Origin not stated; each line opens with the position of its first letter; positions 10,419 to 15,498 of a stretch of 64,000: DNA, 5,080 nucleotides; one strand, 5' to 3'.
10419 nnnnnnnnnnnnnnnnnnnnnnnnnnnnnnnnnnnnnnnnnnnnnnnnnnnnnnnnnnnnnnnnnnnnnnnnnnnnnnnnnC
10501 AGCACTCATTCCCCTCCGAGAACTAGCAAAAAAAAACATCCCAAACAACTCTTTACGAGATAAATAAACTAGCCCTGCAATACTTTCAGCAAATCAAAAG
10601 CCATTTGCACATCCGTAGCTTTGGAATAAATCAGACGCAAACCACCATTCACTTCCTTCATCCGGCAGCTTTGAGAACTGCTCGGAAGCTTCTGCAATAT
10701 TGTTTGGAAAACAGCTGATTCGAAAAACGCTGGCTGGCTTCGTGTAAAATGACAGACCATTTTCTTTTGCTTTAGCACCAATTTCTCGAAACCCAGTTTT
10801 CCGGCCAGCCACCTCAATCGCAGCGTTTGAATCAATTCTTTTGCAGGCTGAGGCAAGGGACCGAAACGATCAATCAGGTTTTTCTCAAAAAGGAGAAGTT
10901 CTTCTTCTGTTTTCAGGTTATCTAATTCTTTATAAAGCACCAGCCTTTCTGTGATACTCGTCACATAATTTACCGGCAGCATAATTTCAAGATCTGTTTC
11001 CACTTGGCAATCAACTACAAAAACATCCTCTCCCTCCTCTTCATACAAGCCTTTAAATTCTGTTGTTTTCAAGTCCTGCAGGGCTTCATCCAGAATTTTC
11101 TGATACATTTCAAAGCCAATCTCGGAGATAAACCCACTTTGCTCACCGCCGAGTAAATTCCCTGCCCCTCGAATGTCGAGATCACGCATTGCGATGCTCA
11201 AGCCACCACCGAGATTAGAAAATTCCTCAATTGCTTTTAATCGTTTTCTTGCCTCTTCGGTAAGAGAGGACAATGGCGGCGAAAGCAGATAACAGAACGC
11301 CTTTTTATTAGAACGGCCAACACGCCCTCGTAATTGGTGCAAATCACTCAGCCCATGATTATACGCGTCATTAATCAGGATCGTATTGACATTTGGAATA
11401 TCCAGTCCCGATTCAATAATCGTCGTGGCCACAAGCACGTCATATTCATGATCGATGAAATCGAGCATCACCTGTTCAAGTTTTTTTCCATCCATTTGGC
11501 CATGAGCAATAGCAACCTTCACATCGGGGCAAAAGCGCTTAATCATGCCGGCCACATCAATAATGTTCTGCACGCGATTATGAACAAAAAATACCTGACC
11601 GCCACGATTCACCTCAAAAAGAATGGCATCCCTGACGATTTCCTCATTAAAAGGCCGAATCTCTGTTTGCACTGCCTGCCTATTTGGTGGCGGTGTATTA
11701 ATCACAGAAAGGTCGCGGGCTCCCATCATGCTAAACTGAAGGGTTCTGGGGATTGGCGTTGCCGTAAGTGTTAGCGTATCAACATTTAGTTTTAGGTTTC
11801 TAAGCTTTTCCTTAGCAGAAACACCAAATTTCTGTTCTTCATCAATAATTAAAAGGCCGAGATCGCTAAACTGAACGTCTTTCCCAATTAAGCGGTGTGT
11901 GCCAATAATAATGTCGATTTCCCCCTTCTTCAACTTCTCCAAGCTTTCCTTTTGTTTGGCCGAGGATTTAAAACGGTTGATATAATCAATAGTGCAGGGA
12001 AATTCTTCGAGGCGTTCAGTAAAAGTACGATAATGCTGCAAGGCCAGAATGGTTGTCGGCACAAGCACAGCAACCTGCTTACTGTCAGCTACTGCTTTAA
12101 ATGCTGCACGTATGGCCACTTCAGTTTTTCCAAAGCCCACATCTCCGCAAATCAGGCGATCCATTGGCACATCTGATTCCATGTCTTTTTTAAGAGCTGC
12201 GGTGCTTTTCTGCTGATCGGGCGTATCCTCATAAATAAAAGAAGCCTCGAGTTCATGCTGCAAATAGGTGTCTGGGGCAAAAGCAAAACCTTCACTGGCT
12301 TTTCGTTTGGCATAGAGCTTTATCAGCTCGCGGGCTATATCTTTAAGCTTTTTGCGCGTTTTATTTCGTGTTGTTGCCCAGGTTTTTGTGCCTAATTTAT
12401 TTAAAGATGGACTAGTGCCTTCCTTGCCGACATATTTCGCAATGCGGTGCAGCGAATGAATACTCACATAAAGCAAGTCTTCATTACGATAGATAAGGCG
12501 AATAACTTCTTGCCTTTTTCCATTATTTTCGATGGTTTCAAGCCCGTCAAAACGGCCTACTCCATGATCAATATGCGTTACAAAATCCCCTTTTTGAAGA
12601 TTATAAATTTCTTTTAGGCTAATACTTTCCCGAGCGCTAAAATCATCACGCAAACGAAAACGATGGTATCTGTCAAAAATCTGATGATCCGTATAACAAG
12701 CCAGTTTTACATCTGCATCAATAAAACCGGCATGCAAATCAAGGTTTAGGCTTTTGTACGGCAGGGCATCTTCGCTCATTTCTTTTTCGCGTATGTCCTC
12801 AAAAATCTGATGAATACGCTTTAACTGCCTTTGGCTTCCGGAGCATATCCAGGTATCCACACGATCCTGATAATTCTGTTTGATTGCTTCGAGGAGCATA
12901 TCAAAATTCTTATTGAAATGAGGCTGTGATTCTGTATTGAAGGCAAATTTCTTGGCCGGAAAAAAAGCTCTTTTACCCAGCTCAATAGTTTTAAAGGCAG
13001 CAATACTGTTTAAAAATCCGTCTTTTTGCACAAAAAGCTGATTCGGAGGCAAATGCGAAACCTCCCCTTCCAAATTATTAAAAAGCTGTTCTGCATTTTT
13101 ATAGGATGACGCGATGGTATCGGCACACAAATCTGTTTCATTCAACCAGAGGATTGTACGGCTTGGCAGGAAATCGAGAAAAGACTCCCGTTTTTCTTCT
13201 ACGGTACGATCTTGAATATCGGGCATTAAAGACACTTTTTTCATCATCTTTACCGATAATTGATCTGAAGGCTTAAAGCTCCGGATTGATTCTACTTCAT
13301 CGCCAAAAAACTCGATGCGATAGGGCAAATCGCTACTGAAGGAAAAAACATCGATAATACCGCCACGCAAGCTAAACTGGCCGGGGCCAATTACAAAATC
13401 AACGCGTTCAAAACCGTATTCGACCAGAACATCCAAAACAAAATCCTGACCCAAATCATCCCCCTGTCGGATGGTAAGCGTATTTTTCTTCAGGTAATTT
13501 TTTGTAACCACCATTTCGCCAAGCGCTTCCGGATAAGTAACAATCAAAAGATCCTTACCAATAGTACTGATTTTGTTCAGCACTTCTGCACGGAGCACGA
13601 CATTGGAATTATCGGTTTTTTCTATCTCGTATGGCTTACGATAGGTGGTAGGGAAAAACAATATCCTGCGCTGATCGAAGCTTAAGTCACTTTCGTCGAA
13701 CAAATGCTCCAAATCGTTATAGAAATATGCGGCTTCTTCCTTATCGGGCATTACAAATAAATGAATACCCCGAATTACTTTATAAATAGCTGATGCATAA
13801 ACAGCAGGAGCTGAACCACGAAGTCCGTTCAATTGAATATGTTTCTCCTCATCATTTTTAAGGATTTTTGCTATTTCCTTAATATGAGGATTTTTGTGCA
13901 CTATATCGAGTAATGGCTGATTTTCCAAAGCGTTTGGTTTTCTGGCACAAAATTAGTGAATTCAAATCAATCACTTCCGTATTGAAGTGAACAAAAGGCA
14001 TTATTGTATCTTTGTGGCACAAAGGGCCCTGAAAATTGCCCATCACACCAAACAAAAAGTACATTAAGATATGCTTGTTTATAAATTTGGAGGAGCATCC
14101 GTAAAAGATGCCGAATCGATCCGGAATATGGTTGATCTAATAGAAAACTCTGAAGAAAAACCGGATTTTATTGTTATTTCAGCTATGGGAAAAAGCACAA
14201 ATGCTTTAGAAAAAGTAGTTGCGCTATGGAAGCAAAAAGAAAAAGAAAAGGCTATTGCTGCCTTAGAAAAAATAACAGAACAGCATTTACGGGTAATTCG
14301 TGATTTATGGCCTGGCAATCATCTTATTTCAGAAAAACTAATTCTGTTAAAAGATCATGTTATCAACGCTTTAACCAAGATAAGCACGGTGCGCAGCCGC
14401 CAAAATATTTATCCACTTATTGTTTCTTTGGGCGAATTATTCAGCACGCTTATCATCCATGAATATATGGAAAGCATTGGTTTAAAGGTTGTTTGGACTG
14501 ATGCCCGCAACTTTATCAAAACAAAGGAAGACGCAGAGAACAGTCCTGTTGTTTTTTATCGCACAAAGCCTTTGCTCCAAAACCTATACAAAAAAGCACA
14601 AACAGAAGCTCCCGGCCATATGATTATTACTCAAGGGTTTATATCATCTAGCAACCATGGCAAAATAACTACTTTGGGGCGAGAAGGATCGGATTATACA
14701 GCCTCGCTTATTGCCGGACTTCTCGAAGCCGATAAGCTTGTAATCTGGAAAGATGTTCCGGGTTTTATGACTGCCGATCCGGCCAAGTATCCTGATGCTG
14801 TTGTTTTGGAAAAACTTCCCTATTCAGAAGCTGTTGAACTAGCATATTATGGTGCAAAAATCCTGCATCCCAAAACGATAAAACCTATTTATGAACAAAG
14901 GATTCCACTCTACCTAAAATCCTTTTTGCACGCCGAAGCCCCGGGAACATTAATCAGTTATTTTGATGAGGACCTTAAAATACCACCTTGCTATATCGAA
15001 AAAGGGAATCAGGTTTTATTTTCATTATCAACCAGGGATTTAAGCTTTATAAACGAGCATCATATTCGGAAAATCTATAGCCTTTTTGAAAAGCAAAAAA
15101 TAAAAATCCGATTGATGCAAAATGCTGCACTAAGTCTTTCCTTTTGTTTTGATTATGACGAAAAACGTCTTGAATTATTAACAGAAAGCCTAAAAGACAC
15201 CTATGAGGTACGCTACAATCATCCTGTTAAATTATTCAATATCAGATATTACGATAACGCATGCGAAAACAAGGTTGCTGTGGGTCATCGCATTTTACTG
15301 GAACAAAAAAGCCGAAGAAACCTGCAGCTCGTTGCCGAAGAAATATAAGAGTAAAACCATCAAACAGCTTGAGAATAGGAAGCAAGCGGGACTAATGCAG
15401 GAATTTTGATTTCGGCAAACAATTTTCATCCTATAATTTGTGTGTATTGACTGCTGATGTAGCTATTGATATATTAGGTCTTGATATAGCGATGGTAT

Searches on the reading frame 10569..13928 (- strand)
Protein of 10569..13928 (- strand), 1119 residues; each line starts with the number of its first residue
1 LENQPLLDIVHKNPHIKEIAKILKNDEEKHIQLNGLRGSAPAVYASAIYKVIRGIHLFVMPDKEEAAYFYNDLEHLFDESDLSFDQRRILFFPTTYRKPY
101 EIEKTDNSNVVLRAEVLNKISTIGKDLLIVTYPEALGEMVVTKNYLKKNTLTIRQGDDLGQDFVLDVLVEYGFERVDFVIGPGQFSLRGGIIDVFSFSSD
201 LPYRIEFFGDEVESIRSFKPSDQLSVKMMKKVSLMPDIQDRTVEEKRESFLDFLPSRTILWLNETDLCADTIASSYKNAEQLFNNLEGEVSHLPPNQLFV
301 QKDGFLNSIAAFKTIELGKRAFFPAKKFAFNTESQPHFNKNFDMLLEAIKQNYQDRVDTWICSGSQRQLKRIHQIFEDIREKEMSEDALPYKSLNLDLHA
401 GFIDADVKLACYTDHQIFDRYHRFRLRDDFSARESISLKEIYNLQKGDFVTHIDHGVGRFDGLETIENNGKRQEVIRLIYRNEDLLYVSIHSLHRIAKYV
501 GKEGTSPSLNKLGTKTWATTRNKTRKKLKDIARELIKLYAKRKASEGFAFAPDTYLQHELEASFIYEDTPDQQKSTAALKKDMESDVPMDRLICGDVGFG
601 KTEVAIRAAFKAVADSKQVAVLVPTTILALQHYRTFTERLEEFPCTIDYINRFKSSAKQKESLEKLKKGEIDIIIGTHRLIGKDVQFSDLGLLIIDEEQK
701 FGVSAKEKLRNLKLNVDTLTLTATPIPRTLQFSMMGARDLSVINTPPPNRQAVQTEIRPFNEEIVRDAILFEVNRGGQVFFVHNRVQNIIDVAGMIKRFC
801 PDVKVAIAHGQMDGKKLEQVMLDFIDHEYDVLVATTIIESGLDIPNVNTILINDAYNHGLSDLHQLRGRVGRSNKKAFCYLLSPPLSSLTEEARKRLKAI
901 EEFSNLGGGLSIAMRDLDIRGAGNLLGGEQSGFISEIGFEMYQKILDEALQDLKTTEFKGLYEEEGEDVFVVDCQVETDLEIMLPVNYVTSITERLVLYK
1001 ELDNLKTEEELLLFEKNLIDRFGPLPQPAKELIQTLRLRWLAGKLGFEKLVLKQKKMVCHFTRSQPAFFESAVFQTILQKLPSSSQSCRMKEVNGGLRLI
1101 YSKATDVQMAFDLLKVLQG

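Call 71: search_protein_families(library=pfam, proteins=[window:10569-13928:-], max_evalue=0.00001)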
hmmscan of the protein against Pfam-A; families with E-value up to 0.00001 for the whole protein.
window:10569-13928:- (1119 aa): 6 families
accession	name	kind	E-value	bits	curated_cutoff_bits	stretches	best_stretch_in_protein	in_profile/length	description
PF03461.20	TRCF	-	4.8e-24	85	25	1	979-1066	2-89/95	TRCF domain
PF00270.35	DEAD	-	2.5e-23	83.1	26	1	569-730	1-164/167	DEAD/DEAH box helicase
PF17757.6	UvrB_inter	-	1.4e-22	80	22.9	1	151-237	1-88/91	UvrB interaction domain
PF00271.37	Helicase_C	-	1.3e-21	77.4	23.5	1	766-873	7-109/110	Helicase conserved C-terminal domain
PF02559.22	CarD_TRCF_RID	-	3.3e-16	59.5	23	1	444-500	1-57/57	CarD-like/TRCF RID domain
PF04851.21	ResIII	-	3.6e-08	33.9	22.5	1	570-725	6-162/164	Type III restriction enzyme, res subunit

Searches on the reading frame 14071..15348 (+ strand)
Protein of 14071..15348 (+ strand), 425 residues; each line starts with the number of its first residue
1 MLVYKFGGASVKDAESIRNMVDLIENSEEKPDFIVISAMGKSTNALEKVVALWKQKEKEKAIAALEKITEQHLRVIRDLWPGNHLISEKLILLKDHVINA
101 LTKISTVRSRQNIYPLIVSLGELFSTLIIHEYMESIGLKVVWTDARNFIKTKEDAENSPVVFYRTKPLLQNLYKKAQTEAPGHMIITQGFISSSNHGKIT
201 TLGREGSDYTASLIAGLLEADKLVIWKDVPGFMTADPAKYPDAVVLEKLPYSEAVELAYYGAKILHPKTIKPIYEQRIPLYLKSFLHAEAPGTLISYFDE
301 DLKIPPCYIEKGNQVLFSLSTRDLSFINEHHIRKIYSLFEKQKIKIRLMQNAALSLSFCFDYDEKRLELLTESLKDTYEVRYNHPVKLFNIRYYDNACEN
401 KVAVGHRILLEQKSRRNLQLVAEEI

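Call 71: search_protein_families(library=pfam, proteins=[window:14071-15348:+], max_evalue=0.00001)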
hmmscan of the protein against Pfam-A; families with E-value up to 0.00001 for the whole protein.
window:14071-15348:+ (425 aa): 1 family
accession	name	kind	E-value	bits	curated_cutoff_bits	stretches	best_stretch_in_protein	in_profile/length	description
PF00696.33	AA_kinase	-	1e-41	143.7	24.9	1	2-283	3-233/234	Amino acid kinase family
